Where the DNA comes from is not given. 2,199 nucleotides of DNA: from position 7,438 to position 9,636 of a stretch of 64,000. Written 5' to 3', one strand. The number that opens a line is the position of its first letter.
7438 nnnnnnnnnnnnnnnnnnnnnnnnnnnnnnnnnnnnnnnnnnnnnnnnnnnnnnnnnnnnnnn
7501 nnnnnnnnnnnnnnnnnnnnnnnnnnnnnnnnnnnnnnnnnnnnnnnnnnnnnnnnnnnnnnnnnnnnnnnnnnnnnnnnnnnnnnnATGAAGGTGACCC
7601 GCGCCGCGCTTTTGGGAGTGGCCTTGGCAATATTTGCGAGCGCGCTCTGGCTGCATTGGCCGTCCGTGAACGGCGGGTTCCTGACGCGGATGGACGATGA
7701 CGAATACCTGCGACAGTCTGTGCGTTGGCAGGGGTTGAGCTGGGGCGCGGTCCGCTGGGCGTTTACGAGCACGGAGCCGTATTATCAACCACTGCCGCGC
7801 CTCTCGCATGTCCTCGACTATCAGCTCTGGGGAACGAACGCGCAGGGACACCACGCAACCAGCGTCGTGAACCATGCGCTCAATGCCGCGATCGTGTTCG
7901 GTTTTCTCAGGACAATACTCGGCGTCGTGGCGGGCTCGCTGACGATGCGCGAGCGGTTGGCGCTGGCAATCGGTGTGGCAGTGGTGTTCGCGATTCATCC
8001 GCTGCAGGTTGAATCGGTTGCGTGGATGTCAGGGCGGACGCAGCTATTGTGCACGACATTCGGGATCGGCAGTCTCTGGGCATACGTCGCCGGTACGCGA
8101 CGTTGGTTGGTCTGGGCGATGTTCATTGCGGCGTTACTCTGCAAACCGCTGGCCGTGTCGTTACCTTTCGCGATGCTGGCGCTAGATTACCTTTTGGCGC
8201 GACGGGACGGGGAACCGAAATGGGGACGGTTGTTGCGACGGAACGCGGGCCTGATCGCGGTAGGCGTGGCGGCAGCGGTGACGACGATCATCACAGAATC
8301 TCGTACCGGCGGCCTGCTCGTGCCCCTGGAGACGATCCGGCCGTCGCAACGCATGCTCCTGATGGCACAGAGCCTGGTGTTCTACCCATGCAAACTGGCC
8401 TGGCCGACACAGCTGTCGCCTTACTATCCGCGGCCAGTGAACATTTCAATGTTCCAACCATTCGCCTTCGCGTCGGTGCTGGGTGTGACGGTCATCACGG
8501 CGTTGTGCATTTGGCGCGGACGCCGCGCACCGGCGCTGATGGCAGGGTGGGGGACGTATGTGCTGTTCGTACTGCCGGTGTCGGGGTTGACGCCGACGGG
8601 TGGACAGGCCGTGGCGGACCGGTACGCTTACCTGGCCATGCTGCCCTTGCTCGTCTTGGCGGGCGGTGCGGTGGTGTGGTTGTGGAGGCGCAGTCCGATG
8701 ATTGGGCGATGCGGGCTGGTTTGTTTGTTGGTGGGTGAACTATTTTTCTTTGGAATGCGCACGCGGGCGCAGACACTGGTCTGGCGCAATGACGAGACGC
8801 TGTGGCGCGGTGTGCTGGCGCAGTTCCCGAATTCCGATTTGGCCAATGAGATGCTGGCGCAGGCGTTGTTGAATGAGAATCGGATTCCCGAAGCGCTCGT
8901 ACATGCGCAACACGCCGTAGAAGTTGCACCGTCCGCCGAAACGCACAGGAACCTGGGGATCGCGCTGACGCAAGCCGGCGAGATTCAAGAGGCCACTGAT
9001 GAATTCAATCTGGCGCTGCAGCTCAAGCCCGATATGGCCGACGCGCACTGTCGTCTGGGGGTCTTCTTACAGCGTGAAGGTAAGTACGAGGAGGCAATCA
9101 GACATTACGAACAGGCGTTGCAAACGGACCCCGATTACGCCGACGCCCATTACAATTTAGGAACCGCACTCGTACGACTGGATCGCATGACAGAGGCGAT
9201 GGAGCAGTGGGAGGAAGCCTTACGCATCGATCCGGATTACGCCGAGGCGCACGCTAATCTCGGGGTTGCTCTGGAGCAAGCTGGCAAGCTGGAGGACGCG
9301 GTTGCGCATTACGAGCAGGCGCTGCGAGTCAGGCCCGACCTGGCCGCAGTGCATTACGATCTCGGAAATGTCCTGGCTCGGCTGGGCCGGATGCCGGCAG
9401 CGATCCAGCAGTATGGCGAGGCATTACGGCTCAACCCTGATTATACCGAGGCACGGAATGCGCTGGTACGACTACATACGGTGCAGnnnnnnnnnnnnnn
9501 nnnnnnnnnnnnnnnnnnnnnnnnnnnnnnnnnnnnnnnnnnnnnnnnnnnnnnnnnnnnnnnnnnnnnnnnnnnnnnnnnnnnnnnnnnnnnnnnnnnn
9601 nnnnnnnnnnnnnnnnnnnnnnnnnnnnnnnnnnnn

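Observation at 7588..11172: Tandem TMTC-like membrane/TPR proteins (putative GT-C protein glycosyltransferases) beside the sequon-rich secreted giants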

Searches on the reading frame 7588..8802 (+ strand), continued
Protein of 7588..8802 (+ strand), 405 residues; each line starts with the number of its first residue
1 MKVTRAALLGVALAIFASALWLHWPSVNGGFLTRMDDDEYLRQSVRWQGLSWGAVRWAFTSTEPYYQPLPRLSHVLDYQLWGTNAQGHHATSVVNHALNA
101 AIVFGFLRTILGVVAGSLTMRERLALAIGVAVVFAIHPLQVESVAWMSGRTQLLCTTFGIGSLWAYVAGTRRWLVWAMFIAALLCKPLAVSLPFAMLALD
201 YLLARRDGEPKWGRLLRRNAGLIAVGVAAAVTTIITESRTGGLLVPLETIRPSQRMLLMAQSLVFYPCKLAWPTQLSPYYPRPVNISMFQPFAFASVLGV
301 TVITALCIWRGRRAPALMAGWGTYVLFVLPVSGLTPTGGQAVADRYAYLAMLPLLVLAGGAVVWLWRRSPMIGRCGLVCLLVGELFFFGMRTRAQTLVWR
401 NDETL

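Call 78: find_related_loci(query=A4, collection=metagenome_contigs, flank=6000)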
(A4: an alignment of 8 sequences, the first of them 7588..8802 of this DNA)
Query A4 (405 aa) in metagenome_contigs; peptide patterns used: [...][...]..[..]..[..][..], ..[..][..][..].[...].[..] (x = any residue, [..] = any of these).
378 stretches matched a pattern; 53 encode a relative of the query (tblastn E <= 1e-3); 53 distinct loci.
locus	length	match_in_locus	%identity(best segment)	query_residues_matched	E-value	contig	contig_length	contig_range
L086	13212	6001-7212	77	1-405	0e+0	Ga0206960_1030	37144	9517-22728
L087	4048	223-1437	73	1-405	0e+0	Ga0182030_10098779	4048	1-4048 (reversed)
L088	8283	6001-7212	71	1-405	2e-176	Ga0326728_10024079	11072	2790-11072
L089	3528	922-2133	68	1-405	2e-176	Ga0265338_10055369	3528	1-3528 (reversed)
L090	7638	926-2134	66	1-405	2e-166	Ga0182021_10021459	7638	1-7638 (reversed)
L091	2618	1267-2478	66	1-405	2e-176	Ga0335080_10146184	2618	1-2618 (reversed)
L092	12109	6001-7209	65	1-405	4e-163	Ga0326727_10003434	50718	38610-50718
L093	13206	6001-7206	68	3-405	1e-159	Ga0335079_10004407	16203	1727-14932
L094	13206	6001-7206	61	1-405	1e-157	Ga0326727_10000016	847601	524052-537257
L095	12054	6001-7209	63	1-405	5e-155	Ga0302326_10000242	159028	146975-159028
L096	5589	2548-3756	64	1-405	5e-156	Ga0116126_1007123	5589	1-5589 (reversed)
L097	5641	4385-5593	62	1-405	9e-156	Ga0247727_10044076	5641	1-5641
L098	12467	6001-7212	65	1-405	5e-153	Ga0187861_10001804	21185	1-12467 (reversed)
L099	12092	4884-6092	63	1-405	6e-152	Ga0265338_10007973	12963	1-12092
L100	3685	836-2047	59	1-405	9e-157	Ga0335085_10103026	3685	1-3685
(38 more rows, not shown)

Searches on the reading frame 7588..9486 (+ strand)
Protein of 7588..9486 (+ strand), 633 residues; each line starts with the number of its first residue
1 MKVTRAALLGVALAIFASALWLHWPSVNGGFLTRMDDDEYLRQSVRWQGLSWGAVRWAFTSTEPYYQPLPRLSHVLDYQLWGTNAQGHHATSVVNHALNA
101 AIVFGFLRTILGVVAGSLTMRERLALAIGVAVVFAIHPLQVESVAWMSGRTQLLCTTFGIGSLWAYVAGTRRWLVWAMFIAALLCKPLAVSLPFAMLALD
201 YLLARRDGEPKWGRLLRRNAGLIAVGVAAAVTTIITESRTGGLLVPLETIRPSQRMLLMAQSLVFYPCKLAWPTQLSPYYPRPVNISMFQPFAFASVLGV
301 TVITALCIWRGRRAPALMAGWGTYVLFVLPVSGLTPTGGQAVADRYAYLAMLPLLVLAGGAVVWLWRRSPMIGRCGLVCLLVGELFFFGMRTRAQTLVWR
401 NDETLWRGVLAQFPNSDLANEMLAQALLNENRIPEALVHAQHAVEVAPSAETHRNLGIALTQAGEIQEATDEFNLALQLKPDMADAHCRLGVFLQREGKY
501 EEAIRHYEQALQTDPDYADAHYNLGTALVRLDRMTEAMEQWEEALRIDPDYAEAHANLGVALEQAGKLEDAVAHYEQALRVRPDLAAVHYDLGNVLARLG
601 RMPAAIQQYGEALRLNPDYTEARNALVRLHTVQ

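Call 5: search_protein_families(library=pfam, proteins=[window:7588-9486:+], max_evalue=0.1)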
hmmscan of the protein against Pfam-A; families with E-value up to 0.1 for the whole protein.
window:7588-9486:+ (633 aa): 32 families (the best 25 are shown)
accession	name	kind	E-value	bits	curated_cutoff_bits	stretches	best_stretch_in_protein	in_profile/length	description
PF13414.12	TPR_11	-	7.1e-48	160.5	26.8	5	497-531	7-41/42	TPR repeat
PF00515.34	TPR_1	-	1.2e-45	151.9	27.8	5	484-517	1-34/34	Tetratricopeptide repeat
PF07719.23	TPR_2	-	4.6e-41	136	27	5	484-517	1-34/34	Tetratricopeptide repeat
PF13432.12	TPR_16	-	1e-28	99.8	32.7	4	495-551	8-64/65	Tetratricopeptide repeat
PF13181.12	TPR_8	-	6.1e-28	95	25.7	4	484-517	1-34/34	Tetratricopeptide repeat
PF13431.12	TPR_17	-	1.7e-27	93.8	24.4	4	542-572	3-33/34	Tetratricopeptide repeat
PF14559.12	TPR_19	-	2.4e-25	89.1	25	4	496-556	3-63/68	Tetratricopeptide repeat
PF13424.12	TPR_12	-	1.1e-23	83.7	30.1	4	482-548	1-75/77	Tetratricopeptide repeat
PF13428.12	TPR_14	-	1.2e-23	81.6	23.5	4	490-526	7-43/44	Tetratricopeptide repeat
PF13176.12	TPR_7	-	5.3e-14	51.5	27.9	2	489-519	4-34/36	Tetratricopeptide repeat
PF13371.12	TPR_9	-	6.4e-14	52.2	35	3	494-555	5-66/73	Tetratricopeptide repeat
PF13374.12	TPR_10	-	6.7e-14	51.8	27.5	2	557-582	7-32/42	Tetratricopeptide repeat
PF24575.1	TPR_Slam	-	2e-12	47.9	35.2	2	492-540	55-103/104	Surface lipoprotein assembly modifier, N-terminal TPR repeats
PF25063.1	ARM_TT21_C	-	2e-10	41.4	35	2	462-553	107-199/209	Tetratricopeptide repeat protein 21 C-terminal ARM domain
PF13174.12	TPR_6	-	2.6e-09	37.6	26.3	0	489-516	5-32/33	Tetratricopeptide repeat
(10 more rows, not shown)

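Call 6: search_protein_families(library=ncbifam, proteins=[window:7588-9486:+], max_evalue=0.1)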
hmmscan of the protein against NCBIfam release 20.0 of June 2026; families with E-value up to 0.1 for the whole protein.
window:7588-9486:+ (633 aa): 41 families (the best 25 are shown)
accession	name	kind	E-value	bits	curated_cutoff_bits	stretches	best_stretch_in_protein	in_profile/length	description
NF040959.1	MamA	equivalog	1.3e-38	132.5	200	2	448-578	68-199/204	magnetosome protein MamA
NF033762.1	social_mot_Tgl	equivalog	2.6e-33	115.4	225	3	449-545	30-127/252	social motility TPR repeat lipoprotein Tgl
TIGR02917.1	PEP_TPR_lipo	equivalog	5.3e-30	104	312.2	1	405-630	317-543/899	XrtA/PEP-CTERM system TPR-repeat protein PrsT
TIGR02521.1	type_IV_pilW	equivalog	1.9e-27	96.3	154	2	423-525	37-142/234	type IV pilus biogenesis/stability protein PilW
NF047507.1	TPR_BatC_Lepto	exception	5.5e-21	75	175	2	496-558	70-136/214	TPR repeat-containing protein BatC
NF033758.1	gliding_GltE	equivalog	6.2e-21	74.9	225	2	407-552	178-324/411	adventurous gliding motility TPR repeat lipoprotein GltE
NF008391.2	PRK11189.1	equivalog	5.3e-17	62.3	250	2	449-540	64-155/297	lipoprotein NlpI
TIGR02552.1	LcrH_SycD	equivalog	2.6e-16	59.6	104.8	2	457-551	25-119/136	SycD/LcrH family type III secretion system chaperone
NF033920.0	C39_PA2778_fam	equivalog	1.2e-14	54.4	150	3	536-617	174-255/255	PA2778 family cysteine peptidase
NF041054.1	WAxxUGC_long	equivalog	6.6e-13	48.7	300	1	586-625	276-316/354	ResA-like WAxxUGC motif-containing protein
TIGR00990.1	3a0801s09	subfamily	1.5e-12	46.9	757.25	1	454-616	335-497/615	mitochondrial import receptor subunit TOM70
NF053607.1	CHU_0125_OmpA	equivalog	5e-12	45.1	620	2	496-581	31-116/639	CHU_0125 family OmpA-like outer membrane integrity protein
NF002725.1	PRK02603.1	equivalog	7.8e-12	45.5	143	2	489-571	40-125/173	photosystem I assembly protein Ycf3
NF052415.1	T3SS_chap_SctY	equivalog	1.8e-11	44.5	70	3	474-542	30-101/106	type III secretion apparatus assembly chaperone SctY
TIGR02795.1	tol_pal_ybgF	equivalog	8.3e-11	42.5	90.1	1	497-578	15-102/119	tol-pal system protein YbgF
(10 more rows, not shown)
